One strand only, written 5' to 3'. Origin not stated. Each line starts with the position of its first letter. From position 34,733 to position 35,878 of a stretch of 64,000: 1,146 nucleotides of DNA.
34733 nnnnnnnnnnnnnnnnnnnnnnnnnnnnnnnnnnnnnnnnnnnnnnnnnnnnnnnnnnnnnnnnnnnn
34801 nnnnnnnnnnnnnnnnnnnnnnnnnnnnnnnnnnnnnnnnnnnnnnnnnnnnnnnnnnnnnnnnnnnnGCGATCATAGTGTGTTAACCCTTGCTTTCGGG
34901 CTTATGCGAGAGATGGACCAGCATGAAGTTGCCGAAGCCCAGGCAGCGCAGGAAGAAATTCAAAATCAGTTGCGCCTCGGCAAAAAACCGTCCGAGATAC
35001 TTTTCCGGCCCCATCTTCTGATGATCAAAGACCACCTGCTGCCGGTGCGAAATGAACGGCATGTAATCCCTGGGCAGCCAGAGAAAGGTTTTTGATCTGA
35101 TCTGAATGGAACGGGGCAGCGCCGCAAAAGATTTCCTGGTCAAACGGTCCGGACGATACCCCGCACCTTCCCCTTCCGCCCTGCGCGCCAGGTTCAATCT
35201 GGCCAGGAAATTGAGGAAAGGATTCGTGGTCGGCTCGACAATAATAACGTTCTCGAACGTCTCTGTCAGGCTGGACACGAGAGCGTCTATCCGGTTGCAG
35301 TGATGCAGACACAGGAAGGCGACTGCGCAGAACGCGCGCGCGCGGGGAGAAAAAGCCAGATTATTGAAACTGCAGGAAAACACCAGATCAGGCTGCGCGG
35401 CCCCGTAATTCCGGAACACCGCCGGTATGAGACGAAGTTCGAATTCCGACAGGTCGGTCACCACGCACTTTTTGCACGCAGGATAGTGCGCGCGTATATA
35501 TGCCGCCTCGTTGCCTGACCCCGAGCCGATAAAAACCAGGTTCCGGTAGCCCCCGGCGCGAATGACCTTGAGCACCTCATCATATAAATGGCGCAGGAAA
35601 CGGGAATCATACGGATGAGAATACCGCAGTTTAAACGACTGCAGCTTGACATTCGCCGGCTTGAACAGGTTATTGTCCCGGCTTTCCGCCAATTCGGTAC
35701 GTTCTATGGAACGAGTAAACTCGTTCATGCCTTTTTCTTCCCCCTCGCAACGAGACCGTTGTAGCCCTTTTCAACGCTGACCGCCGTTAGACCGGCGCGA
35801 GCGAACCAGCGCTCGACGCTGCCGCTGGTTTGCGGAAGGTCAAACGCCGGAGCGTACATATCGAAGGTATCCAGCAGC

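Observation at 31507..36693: Decoration module: B12-binding radical SAM enzyme coupled by ATGA overlap to a genuine AsnB amidotransferase, followed by two SAM-methyltransferase-like genes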

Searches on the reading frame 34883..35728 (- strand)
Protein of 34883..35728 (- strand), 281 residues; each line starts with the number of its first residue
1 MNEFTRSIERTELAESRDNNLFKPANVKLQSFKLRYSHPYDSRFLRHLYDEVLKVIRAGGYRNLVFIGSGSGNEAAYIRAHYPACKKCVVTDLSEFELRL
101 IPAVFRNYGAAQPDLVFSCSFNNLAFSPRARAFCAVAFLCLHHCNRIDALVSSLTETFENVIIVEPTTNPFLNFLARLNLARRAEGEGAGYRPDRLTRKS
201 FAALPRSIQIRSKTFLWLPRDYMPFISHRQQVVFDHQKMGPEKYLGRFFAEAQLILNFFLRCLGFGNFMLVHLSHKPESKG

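Call 3: search_protein_families(library=pfam, proteins=[window:34883-35728:-], max_evalue=0.01)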
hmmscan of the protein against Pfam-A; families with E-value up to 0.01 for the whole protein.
window:34883-35728:- (281 aa): 0 families

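Call 6: search_protein_families(library=ncbifam, proteins=[window:34883-35728:-], max_evalue=0.01)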
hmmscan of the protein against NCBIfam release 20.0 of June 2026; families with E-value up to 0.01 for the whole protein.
window:34883-35728:- (281 aa): 0 families

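Call 19: find_homologous_proteins(query=window:34883-35728:-)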
Query window:34883-35728:- (281 aa): 2 proteins with E <= 0.001 among 866 candidates.
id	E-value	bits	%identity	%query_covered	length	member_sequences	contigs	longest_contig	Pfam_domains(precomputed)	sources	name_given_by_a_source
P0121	2.1e-188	642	100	100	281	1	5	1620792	-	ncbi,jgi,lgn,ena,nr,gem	ncbi:MAG TPA: hypothetical protein P5110_10095 [Candidatus Omnitrophota bacterium]|nr:hypothetical p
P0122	1.0e-65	240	44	96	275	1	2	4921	-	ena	-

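Call 24: find_encoding_contigs(protein=P0122, flank=8000, max_places=2)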
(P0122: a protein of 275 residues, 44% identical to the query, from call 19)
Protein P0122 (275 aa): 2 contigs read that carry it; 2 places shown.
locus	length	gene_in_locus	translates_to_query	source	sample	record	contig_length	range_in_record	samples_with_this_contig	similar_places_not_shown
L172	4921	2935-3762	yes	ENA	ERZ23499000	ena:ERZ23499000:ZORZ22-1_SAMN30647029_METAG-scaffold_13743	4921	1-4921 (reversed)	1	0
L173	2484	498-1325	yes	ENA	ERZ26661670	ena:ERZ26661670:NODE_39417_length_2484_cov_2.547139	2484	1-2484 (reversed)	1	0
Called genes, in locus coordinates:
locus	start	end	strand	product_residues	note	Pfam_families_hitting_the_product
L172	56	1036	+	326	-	PF13489:Methyltransf_23, PF13847:Methyltransf_31, PF08241:Methyltransf_11, PF08242:Methyltransf_12, PF13649:Methyltransf_25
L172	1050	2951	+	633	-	PF13522:GATase_6, PF13537:GATase_7, PF00733:Asn_synthase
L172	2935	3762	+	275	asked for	-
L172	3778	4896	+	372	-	PF13439:Glyco_transf_4, PF00534:Glycos_transf_1, PF13692:Glyco_trans_1_4, PF13524:Glyco_trans_1_2 (weak)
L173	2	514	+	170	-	?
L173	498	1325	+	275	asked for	-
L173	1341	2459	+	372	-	PF13439:Glyco_transf_4, PF00534:Glycos_transf_1, PF13692:Glyco_trans_1_4, PF13524:Glyco_trans_1_2 (weak)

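Call 36: search_protein_representatives(alignment_id=A2)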
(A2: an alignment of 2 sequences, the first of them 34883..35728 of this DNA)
Query: 2 sequences, 281 profile positions. Proteins with E-value up to 0.001 (for the whole library): 63; up to 1e-10: 21; up to 1e-30: 6. The best 63 are listed.
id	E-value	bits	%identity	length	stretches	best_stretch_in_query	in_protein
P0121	1.4e-165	565.7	-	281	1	1-281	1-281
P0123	2.8e-111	387.5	-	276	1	4-277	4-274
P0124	8.9e-81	287.5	-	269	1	8-276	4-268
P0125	2.7e-69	249.8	-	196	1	86-276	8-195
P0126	3.0e-56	207.0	-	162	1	1-163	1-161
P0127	5.2e-34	134.0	-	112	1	167-278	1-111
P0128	1.3e-27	113.1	-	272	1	26-274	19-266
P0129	3.7e-26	108.3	-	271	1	22-233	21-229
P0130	2.3e-21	92.6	-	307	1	17-275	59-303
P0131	7.4e-19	84.3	-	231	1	59-276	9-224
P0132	3.8e-18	82.0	-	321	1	16-273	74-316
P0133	1.5e-17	80.1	-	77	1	5-71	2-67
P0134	6.1e-17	78.0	-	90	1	190-277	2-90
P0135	6.2e-16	74.7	-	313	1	20-277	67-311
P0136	7.3e-16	74.5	-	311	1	36-276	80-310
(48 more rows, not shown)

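Call 39: search_protein_families(library=pfam, alignment_id=A3, max_evalue=0.01)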
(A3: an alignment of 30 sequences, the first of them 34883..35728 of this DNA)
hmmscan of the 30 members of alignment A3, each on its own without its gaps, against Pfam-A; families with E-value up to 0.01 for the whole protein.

A. member 1, window:34883-35728:- (281 aa): 0 families

B. families by the number of members that match (of 30 scanned): 8 families
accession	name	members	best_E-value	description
PF13649.12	Methyltransf_25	18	3.6e-14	Methyltransferase domain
PF08242.18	Methyltransf_12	12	1e-09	Methyltransferase domain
PF08241.18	Methyltransf_11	11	2.1e-16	Methyltransferase domain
PF13489.12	Methyltransf_23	6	5.1e-09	Methyltransferase domain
PF13847.12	Methyltransf_31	3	3.7e-07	Methyltransferase domain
PF03966.22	Trm112p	3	0.00051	Trm112p-like protein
PF01209.24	Ubie_methyltran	2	2.3e-06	ubiE/COQ5 methyltransferase family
PF05129.18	Zn_ribbon_Elf1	2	0.0014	Transcription elongation factor Elf1 like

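Call 45: predict_structure(alignment_id=A3)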
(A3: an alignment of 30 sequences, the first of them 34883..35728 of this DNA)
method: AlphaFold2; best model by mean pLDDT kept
length: 281 residues; sequences in the alignment: 30
mean_pLDDT: 92.9   pTM: 0.91
mean pLDDT of the five models: 92.9, 90.9, 90.9, 89.7, 89.1
residues with pLDDT >= 90: 229; 70-90: 41; 50-70: 10; < 50: 1
segments of 3 or more residues with pLDDT < 50: none
pLDDT, mean of each block of 10 residues (from residue 1): 79 87 91 97 97 98 98 98 98 96 98 97 90 97 92 96 96 89 62 89 96 96 93 94 97 96 95 91 60
secondary structure, 60 per line:
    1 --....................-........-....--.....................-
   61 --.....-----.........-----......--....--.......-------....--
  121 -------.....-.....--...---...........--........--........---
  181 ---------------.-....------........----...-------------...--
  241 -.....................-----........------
elements in order: H3-22 H24-31 H33-36 H39-59 E63-67 H73-81 E87-92 H95-98 H101-107 E115-118 H128-132 E134-138 H147-157 E160-167 H170-177 H198-201 E208-215 H242-262 E268-275

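Call 49: fold_search(model_id=the predicted structure, library=pdb)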
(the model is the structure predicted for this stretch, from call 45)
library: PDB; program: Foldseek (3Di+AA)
matches with E <= 10: 1963; with E <= 0.001: 528
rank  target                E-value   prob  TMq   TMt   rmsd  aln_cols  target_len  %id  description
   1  4kwc                  2.8e-08  1.00  0.49  0.53   9.9       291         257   14  Structure of the plantazolicin methyltransferase BpumL in complex with SAH (released 2013-07-24)
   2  5dm0_A                3.0e-08  1.00  0.44  0.46  11.6       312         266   12  Crystal structure of the plantazolicin methyltransferase BamL in complex with triazolic desmethylPZN analog and SAH (released 2015-09-23)
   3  5dm0_B                4.6e-08  1.00  0.46  0.47  10.8       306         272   14  Crystal structure of the plantazolicin methyltransferase BamL in complex with triazolic desmethylPZN analog and SAH (released 2015-09-23)
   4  8joz_A                1.2e-07  1.00  0.58  0.63   6.1       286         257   15  Crystal structure of CmoM from E. coli complexed with sinefungin and cellularly expressed tRNA Ser (released 2023-08-30)
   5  1xxl_A                1.8e-07  1.00  0.50  0.59   7.1       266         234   13  The crystal structure of YcgJ protein from Bacillus subitilis at 2.1 A resolution (released 2004-11-23)
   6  5dm1                  2.2e-07  1.00  0.49  0.53   9.7       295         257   13  Crystal structure of the plantazolicin methyltransferase BpumL in complex with monoazolic desmethylPZN analog and SAH (released 2015-09-23)
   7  5dm2                  2.8e-07  1.00  0.43  0.47  10.1       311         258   12  Crystal structure of the plantazolicin methyltransferase BpumL in complex with triazolic desmethylPZN analog and SAH (released 2015-09-23)
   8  4htf_B                3.5e-07  1.00  0.56  0.63   5.5       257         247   15  Crystal structure of S-adenosylmethionine-dependent methyltransferase from Escherichia coli in complex with S-adenosyl (released 2012-11-21)
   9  3jwi_A                4.5e-07  1.00  0.45  0.63   7.3       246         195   11  Crystal structure analysis of the methyltransferase domain of bacterial-CtHen1-CN (released 2009-10-20)
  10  3rod_A                5.3e-07  1.00  0.51  0.55   6.8       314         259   13  Methyltransferase (released 2011-09-07)
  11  3jwi_B                5.7e-07  1.00  0.45  0.63   7.3       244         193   11  Crystal structure analysis of the methyltransferase domain of bacterial-CtHen1-CN (released 2009-10-20)
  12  3jwg                  6.8e-07  1.00  0.47  0.65   6.0       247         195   13  Crystal structure analysis of the methyltransferase domain of bacterial-CtHen1-C (released 2009-10-20)
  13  3jwh_B                6.8e-07  1.00  0.46  0.66   6.9       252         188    9  Crystal structure analysis of the methyltransferase domain of bacterial-AvHen1-C (released 2009-10-20)
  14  3jwj_A                7.2e-07  1.00  0.47  0.68   6.6       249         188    9  Crystal structure analysis of the methyltransferase domain of bacterial-AvHen1-CN (released 2009-10-20)
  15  5dm4                  8.1e-07  1.00  0.49  0.52  10.6       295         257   14  Crystal structure of the plantazolicin methyltransferase BpumL in complex with pentazolic desmethylPZN analog and SAH (released 2015-09-23)
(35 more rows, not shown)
